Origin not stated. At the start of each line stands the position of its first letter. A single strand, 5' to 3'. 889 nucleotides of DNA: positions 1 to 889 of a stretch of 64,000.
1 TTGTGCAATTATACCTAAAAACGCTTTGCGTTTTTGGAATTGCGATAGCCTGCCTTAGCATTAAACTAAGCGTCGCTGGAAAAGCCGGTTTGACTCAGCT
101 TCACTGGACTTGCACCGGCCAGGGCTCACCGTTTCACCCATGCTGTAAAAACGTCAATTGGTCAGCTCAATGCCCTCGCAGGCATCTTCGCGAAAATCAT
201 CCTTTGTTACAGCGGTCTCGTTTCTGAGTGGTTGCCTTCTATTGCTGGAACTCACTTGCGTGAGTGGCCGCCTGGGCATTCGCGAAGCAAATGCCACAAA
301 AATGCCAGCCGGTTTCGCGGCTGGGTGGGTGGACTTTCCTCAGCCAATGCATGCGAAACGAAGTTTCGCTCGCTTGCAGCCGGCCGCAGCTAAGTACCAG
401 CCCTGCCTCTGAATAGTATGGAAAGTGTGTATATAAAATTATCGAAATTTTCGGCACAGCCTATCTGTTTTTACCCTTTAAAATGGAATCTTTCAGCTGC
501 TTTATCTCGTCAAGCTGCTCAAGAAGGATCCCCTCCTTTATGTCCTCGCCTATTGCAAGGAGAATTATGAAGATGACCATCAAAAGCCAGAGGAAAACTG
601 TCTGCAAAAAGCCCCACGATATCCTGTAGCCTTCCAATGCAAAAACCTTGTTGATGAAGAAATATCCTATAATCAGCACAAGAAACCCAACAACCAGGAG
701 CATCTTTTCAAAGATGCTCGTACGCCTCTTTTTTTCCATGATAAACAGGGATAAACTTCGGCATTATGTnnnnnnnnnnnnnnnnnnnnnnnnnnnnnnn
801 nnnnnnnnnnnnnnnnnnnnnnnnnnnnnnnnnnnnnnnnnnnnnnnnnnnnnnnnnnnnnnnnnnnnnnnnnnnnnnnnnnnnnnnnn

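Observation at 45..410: GC-rich putative RNase P RNA with an apparently truncated 3' domain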

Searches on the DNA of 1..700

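Call 3: search_rna_families(source=window, start=1, end=700, threshold=evalue, max_evalue=10, show_alignments=5)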
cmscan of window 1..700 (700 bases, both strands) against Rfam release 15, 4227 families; matches with E-value up to 10: 3.
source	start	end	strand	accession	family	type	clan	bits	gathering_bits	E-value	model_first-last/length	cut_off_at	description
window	37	367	-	RF00373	RNaseP_arch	Gene; ribozyme;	CL00002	71.1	84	1.2e-19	1-288/288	no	Archaeal RNase P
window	296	415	-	RF02100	tfoR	Gene; sRNA;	-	14.3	70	1.3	1-101/101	no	Translational regulator of tfoXVC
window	335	437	-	RF00377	snoU6-53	Gene; snRNA; snoRNA; CD-box;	-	13.9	36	4.9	1-110/110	no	Small nucleolar RNA U6-53/MBII-28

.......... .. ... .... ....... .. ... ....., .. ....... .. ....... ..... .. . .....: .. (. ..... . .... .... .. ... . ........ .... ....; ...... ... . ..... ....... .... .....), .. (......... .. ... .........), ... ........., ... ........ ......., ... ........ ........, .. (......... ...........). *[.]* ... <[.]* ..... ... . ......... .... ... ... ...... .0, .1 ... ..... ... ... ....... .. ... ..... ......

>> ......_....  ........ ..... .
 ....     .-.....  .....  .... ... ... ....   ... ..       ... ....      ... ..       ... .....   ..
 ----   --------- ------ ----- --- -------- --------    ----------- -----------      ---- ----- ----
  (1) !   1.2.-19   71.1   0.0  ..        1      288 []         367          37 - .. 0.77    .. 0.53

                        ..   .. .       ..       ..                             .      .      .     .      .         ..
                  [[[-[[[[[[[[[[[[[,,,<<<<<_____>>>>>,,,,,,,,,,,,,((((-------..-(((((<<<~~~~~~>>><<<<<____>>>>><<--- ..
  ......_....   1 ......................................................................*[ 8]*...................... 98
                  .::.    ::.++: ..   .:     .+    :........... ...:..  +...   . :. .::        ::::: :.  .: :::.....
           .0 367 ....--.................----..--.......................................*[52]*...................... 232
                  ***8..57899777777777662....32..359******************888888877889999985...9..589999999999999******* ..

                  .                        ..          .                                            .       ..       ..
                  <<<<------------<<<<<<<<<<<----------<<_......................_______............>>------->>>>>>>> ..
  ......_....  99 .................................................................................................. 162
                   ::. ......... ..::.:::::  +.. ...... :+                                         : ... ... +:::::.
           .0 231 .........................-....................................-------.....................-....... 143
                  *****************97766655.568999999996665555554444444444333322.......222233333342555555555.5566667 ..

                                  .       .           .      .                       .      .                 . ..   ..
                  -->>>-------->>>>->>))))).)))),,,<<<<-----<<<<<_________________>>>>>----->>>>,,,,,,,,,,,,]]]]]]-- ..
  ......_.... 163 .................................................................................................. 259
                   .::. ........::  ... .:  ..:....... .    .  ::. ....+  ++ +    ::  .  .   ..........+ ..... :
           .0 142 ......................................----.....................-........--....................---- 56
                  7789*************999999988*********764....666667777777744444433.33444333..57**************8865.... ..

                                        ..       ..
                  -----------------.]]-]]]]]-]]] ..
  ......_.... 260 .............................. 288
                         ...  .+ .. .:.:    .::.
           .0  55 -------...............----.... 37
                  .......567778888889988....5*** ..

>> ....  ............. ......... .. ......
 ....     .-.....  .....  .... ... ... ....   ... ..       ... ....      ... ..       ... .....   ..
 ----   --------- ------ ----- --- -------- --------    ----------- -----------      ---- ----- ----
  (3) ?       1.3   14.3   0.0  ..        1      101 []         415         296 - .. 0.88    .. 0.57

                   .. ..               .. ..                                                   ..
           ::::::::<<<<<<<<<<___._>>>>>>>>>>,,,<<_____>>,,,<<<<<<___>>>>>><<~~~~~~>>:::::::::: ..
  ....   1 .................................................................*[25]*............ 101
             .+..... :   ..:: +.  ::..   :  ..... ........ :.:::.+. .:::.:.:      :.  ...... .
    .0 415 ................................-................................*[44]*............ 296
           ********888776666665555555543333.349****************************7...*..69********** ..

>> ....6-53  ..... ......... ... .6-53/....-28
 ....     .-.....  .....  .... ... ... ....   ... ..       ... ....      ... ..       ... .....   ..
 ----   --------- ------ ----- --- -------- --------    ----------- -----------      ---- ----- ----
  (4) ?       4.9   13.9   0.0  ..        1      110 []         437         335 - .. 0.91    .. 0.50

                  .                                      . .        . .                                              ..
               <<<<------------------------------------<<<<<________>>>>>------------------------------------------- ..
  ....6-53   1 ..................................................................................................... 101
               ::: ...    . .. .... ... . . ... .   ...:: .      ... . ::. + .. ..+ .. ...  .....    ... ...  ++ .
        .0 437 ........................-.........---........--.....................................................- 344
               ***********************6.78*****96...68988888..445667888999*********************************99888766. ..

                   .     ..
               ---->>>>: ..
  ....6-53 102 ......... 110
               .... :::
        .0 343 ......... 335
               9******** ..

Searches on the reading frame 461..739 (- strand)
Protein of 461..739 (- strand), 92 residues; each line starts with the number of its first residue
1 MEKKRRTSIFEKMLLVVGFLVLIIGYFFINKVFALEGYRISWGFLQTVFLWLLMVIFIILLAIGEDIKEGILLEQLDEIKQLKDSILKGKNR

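Call 21: find_encoding_contigs(protein=window:461-739:-, flank=3000, max_places=5)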
Protein window:461-739:- (92 aa): no gene with exactly this product is on record in the collection.

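Call 37: search_protein_families(library=pfam, proteins=[window:461-739:-], max_evalue=0.001)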
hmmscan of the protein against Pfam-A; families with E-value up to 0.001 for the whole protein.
window:461-739:- (92 aa): 0 families
